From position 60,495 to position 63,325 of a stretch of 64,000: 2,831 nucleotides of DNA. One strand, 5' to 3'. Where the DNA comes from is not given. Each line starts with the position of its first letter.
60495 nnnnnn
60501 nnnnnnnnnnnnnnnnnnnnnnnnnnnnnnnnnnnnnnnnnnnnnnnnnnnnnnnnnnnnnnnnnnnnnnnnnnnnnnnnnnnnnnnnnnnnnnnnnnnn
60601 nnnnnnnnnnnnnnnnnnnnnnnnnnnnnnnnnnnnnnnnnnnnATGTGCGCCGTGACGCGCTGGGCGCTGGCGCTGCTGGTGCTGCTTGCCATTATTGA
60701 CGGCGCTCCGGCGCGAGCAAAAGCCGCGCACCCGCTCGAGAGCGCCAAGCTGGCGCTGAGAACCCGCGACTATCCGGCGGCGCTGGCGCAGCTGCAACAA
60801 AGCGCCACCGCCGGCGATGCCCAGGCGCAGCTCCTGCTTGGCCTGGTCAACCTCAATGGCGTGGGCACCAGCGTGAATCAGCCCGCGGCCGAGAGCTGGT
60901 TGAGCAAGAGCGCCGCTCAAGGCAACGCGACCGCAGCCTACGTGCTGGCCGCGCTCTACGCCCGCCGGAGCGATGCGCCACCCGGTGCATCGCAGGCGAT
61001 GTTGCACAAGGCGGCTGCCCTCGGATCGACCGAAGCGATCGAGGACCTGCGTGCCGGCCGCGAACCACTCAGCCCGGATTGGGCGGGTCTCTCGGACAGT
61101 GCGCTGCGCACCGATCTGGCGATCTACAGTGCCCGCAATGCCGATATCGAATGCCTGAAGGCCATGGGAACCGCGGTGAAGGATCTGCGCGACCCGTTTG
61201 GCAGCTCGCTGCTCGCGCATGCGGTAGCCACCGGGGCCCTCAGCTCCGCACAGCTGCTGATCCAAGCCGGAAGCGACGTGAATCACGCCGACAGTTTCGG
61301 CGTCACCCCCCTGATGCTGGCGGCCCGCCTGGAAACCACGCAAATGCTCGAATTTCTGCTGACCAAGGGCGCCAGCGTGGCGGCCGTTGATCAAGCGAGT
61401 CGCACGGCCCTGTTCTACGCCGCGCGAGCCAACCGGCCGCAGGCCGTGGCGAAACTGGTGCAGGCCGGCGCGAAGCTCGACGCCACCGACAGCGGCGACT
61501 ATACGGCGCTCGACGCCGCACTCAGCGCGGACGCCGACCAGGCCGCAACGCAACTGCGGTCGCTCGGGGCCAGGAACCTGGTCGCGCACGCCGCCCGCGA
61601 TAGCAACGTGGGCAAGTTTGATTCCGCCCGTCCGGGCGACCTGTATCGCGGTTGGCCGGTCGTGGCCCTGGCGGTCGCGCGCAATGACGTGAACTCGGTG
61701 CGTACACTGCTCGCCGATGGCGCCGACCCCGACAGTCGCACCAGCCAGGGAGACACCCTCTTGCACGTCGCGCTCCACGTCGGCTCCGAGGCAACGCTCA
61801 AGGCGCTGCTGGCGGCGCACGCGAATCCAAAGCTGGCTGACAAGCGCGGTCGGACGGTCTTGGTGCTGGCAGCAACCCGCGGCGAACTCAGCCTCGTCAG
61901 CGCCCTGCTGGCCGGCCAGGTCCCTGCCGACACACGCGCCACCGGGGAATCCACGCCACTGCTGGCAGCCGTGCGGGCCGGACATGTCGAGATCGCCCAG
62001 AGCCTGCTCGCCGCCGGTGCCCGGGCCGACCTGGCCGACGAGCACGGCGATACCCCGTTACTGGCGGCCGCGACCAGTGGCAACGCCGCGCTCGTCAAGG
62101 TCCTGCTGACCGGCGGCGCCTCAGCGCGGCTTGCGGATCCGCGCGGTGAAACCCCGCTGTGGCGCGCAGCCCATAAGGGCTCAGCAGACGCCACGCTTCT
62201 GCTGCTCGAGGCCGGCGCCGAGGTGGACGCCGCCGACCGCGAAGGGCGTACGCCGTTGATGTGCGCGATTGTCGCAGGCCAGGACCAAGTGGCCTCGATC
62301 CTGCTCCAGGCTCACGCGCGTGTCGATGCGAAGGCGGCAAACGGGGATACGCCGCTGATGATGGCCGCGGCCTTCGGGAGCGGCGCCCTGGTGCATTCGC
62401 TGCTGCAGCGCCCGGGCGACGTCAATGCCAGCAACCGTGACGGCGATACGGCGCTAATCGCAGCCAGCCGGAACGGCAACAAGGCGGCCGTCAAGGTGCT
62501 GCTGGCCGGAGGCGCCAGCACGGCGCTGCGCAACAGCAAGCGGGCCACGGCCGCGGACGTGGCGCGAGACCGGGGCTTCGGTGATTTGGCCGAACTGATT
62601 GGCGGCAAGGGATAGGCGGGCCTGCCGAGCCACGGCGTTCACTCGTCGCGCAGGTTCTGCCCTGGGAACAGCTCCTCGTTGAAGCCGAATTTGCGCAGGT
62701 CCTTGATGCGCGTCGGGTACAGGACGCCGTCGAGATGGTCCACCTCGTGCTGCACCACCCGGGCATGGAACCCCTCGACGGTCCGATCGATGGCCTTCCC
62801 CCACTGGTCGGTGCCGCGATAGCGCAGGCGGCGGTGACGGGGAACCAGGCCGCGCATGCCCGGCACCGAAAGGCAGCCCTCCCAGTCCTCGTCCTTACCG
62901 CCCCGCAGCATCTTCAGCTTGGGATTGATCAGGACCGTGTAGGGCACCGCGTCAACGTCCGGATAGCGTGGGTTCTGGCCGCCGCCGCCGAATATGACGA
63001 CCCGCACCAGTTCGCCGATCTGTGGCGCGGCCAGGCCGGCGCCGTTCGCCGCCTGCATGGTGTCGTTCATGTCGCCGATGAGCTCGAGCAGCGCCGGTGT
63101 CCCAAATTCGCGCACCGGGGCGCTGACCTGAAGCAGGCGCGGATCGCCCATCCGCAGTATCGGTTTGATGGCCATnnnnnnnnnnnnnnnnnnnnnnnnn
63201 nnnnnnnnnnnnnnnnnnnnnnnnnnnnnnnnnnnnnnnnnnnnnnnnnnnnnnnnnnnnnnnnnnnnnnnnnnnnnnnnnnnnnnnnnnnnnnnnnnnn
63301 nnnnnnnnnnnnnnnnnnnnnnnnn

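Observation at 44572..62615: Candidate undescribed trans-envelope electron-transfer system: NOX-like di-haem membrane protein, 21-haem relay, ~75-haem giant cytochrome and SPOR/TPR barrel, with its own CcmI and a divergent Fe-S flavoprotein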

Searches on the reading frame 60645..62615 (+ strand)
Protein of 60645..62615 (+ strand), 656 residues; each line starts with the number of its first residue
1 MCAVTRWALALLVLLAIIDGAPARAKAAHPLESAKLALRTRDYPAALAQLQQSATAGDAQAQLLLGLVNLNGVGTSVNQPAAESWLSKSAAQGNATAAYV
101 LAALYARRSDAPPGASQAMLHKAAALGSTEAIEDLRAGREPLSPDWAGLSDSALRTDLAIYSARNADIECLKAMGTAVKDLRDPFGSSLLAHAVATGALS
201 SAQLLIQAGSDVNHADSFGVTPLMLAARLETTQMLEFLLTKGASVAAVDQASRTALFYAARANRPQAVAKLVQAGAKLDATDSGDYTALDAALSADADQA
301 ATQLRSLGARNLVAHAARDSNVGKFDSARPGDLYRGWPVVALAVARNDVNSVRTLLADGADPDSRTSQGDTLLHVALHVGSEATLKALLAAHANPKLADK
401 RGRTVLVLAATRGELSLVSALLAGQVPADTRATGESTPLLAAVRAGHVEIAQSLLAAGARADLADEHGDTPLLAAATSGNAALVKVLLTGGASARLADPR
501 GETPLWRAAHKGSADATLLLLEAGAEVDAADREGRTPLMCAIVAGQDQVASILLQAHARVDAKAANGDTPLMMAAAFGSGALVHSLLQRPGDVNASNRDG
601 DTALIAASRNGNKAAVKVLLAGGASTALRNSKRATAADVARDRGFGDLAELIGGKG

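Call 4: search_protein_families(library=pfam, proteins=[window:60645-62615:+], max_evalue=0.01)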
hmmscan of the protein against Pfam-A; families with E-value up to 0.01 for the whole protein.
window:60645-62615:+ (656 aa): 8 families
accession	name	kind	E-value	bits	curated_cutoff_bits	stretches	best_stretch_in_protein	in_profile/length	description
PF12796.13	Ank_2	-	2.7e-64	214.2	27.3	6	475-563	4-89/90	Ankyrin repeats (3 copies)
PF00023.36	Ank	-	2.1e-56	185.1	21.1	7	501-531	2-32/33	Ankyrin repeat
PF13637.12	Ank_4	-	4.6e-48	160.6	22.7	8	440-488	2-50/50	Ankyrin repeats (many copies)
PF13606.12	Ank_3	-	1.3e-43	141.7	22.3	0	566-595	1-30/30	Ankyrin repeat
PF13857.12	Ank_5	-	2.5e-35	120.6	27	4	554-605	2-54/56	Ankyrin repeats (many copies)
PF24521.3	Ank_KRIT1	-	2.2e-10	40.9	80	1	403-490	19-107/149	KRIT1 ankyrin-repeats domain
PF23745.1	ANK_LRRK2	-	3.9e-07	30.4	27.5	0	183-273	28-114/130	LRRK2 ANK repeat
PF08238.18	Sel1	-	0.00033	21.6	30.7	1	59-94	1-36/36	Sel1 repeat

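Call 5: search_protein_families(library=ncbifam, proteins=[window:60645-62615:+], max_evalue=0.01)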
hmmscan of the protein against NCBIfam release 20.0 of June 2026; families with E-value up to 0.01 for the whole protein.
window:60645-62615:+ (656 aa): 10 families
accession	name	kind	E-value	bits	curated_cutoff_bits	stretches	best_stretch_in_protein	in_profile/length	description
NF043029.1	T4SS_AnkY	equivalog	6.6e-45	153.6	600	6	433-507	456-530/543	Dot/Icm T4SS effector AnkY/LegA9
NF041931.2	MzaA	equivalog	3.8e-37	128.5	800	6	188-281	4-96/726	MZA anti-phage system associated sigma-70 family RNA polymerase sigma factor MzaA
NF043023.1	T4SS_AnkH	equivalog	1.5e-35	122.9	600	4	520-626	18-124/467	Dot/Icm T4SS effector AnkH/LegA3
NF043022.1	T4SS_AnkG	equivalog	2.8e-32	112.1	500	5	336-486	296-454/455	Dot/Icm T4SS effector AnkG/AnkZ/LegA7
NF043028.1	T4SS_AnkX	equivalog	2.7e-27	95.4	1400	4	441-570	554-688/938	Dot/Icm T4SS effector AnkN/AnkX/LegA8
TIGR00870.1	trp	subfamily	8e-12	44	498.75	1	343-499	62-209/747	transient-receptor-potential calcium channel protein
NF043019.1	T4SS_AnkC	equivalog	1.1e-10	41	450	1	180-277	121-227/459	Dot/Icm T4SS effector AnkC/LegA12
NF043021.1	T4SS_AnkF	equivalog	3.5e-09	35.5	1000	0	187-251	586-646/917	Dot/Icm T4SS effector AnkF/LegA14/Ceg31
NF033786.1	phenyl_MerG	equivalog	1e-07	32.1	350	1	5-110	12-116/217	phenylmercury resistance protein MerG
NF043024.1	T4SS_AnkI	equivalog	4.9e-07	28.9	550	0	527-574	234-282/439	Dot/Icm T4SS effector AnkI/LegAS4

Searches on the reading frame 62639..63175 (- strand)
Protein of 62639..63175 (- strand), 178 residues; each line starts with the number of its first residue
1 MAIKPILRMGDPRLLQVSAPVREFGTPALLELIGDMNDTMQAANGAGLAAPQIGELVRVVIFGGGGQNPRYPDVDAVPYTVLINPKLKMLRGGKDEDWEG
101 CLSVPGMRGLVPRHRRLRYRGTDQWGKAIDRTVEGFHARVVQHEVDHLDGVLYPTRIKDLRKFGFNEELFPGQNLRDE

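Call 98: search_protein_families(library=pfam, proteins=[window:62639-63175:-], max_evalue=0.01)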
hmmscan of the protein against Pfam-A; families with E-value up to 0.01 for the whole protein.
window:62639-63175:- (178 aa): 1 family
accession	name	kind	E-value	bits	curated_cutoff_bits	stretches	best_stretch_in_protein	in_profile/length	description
PF01327.26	Pep_deformylase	-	3.7e-45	153.8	22.8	1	3-162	1-155/156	Polypeptide deformylase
